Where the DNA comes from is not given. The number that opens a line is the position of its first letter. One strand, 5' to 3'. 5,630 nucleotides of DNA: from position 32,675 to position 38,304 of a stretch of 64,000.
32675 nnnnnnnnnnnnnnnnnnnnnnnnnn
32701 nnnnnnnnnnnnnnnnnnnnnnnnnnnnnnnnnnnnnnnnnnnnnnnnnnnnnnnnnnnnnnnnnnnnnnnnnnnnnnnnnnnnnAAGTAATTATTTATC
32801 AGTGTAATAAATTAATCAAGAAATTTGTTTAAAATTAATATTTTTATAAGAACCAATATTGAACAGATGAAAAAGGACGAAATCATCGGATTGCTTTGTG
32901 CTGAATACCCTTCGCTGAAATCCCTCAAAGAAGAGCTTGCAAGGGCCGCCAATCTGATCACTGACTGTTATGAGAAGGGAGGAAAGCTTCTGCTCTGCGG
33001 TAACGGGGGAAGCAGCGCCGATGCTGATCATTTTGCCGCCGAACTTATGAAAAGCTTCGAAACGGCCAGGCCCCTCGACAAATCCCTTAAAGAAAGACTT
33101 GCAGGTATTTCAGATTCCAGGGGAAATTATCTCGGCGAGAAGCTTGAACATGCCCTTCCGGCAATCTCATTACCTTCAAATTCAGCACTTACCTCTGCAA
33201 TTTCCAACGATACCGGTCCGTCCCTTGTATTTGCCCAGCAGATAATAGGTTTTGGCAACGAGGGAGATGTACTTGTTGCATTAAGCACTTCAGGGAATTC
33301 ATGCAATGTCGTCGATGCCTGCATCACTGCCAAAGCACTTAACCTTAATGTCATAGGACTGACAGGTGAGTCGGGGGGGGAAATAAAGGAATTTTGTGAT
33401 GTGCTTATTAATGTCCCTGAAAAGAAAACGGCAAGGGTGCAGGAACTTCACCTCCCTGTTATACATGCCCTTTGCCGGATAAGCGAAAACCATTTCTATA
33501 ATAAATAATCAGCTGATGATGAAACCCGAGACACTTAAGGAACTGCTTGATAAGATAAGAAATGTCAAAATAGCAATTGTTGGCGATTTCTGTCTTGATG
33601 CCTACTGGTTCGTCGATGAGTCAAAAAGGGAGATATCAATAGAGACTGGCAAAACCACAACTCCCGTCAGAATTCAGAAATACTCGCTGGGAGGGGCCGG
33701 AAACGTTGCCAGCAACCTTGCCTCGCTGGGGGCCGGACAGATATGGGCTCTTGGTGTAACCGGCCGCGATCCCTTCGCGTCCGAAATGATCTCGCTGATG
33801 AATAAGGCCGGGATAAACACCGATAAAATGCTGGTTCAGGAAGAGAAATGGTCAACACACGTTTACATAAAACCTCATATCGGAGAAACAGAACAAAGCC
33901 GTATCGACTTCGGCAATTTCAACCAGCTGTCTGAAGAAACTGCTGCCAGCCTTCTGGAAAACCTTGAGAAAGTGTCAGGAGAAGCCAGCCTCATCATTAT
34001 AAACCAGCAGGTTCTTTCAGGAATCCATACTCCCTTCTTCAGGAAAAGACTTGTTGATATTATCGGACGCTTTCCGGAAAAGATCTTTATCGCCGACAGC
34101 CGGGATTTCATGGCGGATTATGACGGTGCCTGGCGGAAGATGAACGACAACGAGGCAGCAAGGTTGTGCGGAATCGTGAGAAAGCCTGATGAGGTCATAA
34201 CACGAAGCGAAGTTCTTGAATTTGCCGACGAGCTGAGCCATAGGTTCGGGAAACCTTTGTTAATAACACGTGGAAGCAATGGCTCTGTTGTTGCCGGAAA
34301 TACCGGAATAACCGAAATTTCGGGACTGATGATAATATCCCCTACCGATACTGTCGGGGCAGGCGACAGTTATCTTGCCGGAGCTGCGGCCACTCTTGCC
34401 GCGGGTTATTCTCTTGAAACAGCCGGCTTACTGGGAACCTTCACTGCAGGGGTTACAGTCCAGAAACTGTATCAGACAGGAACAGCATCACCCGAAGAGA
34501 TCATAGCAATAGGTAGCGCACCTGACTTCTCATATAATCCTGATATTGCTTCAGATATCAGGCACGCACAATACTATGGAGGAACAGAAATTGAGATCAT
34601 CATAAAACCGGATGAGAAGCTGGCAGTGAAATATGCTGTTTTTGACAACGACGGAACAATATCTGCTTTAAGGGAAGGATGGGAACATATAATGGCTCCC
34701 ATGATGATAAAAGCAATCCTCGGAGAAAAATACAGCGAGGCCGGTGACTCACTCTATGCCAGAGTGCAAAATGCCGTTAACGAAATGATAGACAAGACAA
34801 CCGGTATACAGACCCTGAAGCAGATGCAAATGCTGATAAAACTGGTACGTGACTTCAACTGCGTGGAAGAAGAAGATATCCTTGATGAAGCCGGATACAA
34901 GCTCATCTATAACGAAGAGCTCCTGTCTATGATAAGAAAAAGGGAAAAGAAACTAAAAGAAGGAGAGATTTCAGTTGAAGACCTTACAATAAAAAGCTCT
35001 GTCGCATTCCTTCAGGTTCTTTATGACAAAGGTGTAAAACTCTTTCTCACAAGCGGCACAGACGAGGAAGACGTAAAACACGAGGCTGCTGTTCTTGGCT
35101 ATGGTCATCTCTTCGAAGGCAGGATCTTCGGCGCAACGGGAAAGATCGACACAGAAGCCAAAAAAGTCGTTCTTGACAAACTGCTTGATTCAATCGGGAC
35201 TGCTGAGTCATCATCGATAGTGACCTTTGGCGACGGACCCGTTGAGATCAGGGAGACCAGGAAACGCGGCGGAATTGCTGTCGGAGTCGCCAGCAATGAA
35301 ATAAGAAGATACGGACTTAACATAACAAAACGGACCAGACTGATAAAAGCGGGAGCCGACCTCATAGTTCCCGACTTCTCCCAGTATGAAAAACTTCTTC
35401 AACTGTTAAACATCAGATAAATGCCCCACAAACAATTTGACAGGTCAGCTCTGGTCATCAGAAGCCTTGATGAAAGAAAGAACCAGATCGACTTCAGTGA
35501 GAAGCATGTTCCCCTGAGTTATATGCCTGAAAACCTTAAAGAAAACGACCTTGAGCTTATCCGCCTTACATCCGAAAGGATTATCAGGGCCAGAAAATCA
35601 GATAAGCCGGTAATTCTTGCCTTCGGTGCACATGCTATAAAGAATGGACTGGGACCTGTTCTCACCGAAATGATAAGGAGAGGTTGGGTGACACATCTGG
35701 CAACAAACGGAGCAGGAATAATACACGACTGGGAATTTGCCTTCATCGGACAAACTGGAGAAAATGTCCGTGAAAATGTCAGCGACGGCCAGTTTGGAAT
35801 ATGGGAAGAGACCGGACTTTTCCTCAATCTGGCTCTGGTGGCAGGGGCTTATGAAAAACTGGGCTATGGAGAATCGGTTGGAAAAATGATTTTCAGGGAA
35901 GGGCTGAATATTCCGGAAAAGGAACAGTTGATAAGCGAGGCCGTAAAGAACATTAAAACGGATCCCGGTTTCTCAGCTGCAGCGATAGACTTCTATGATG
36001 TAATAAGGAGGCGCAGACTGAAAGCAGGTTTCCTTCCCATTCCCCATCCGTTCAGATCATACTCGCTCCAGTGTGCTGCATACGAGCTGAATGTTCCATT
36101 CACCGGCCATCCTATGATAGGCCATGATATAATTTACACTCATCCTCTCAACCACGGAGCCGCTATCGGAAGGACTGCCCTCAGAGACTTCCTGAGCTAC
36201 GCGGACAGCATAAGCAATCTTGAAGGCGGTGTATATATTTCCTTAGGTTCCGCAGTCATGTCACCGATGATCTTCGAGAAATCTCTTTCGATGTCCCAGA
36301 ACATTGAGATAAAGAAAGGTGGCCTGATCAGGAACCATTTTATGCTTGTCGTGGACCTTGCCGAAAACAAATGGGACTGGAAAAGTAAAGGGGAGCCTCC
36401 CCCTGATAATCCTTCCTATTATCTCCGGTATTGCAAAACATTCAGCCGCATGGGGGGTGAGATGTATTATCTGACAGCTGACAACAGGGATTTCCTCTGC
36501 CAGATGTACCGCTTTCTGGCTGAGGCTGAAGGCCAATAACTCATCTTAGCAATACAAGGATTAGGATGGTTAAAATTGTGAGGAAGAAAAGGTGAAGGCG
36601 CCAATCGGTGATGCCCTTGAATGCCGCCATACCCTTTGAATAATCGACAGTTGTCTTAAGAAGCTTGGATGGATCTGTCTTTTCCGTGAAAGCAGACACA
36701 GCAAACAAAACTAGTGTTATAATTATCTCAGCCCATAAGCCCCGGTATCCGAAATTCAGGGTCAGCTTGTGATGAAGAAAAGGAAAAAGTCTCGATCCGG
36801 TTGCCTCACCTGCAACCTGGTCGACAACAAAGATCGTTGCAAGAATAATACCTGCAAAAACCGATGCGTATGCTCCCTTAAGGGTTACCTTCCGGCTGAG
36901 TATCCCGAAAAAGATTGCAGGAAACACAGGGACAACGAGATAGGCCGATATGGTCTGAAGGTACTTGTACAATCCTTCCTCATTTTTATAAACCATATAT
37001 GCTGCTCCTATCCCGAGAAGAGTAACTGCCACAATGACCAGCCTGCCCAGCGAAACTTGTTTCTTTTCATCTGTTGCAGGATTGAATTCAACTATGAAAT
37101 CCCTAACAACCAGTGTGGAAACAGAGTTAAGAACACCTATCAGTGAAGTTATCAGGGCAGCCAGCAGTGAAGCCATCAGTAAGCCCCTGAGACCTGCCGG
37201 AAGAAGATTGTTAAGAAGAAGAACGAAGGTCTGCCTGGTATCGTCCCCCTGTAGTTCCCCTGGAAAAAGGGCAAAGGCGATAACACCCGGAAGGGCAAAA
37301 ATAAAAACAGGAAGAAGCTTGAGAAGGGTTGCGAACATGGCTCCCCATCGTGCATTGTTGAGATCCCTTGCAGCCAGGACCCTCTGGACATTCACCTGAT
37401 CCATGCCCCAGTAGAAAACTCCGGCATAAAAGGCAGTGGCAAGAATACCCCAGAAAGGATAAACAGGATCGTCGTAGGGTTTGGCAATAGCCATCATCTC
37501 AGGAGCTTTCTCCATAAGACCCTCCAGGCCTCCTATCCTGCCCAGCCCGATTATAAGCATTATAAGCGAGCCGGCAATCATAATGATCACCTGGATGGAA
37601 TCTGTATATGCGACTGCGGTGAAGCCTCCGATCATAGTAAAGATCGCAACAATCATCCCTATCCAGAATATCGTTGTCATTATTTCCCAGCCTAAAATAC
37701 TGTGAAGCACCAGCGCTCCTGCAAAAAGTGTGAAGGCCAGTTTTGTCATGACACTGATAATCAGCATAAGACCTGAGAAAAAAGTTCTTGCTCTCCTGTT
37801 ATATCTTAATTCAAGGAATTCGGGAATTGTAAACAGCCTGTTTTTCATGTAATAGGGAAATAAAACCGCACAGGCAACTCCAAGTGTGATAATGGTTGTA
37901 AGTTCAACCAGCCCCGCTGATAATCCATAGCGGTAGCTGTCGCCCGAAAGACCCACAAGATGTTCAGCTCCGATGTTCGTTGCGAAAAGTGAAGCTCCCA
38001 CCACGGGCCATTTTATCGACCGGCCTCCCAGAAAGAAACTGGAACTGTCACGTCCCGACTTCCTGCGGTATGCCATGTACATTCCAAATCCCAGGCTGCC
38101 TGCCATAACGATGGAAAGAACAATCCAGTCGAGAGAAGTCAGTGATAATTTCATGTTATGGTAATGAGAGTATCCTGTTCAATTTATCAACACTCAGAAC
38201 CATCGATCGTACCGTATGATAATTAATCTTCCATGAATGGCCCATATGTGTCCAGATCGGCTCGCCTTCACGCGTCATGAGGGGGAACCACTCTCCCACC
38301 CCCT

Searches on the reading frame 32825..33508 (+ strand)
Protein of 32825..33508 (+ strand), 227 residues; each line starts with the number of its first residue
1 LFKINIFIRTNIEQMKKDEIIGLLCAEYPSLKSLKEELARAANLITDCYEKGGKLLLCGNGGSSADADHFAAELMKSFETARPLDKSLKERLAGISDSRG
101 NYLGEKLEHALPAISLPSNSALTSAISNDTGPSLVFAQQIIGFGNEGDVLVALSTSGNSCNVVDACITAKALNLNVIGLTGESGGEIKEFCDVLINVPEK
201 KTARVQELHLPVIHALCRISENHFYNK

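Call 7: search_protein_families(library=pfam, proteins=[window:32825-33508:+], max_evalue=0.00001)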
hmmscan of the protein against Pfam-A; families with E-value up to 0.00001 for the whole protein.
window:32825-33508:+ (227 aa): 2 families
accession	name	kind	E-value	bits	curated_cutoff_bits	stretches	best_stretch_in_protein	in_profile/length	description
PF13580.11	SIS_2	-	2.6e-23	83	27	2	32-88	15-71/138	SIS domain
PF01380.27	SIS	-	5.1e-07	30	25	1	145-203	52-110/131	SIS domain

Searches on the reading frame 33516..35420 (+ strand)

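Call 7: search_protein_families(library=pfam, proteins=[window:33516-35420:+], max_evalue=0.00001)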
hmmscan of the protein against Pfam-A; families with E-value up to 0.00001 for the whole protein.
window:33516-35420:+ (634 aa): 2 families
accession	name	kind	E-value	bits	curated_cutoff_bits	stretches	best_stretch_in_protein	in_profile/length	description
PF00294.29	PfkB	-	1.1e-31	110.7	25.8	1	18-319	3-294/302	pfkB family carbohydrate kinase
PF00702.32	Hydrolase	-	1.2e-06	29.5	26.4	0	372-578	2-184/191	haloacid dehalogenase-like hydrolase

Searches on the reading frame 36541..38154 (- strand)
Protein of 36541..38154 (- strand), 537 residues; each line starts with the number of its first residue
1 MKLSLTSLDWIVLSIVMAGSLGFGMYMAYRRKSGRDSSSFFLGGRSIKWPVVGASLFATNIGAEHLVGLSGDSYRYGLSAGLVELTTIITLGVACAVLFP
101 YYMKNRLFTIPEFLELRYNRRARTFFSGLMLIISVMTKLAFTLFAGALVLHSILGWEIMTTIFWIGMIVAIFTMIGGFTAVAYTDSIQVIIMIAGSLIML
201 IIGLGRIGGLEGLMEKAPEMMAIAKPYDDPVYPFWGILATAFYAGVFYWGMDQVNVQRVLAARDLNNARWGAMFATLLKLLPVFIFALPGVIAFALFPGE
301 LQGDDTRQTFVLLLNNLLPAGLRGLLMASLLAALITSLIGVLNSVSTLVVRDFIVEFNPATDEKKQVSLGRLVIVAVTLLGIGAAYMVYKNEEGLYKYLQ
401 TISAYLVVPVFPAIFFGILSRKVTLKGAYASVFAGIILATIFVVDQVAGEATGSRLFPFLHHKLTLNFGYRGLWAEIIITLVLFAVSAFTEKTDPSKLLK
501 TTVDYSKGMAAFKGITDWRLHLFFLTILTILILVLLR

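Call 7: search_protein_families(library=pfam, proteins=[window:36541-38154:-], max_evalue=0.00001)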
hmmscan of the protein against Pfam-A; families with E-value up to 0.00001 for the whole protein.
window:36541-38154:- (537 aa): 1 family
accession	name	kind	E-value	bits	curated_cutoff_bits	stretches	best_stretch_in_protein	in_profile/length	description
PF00474.23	SSF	-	6.9e-68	229.8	22.8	1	40-435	1-406/406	Sodium:solute symporter family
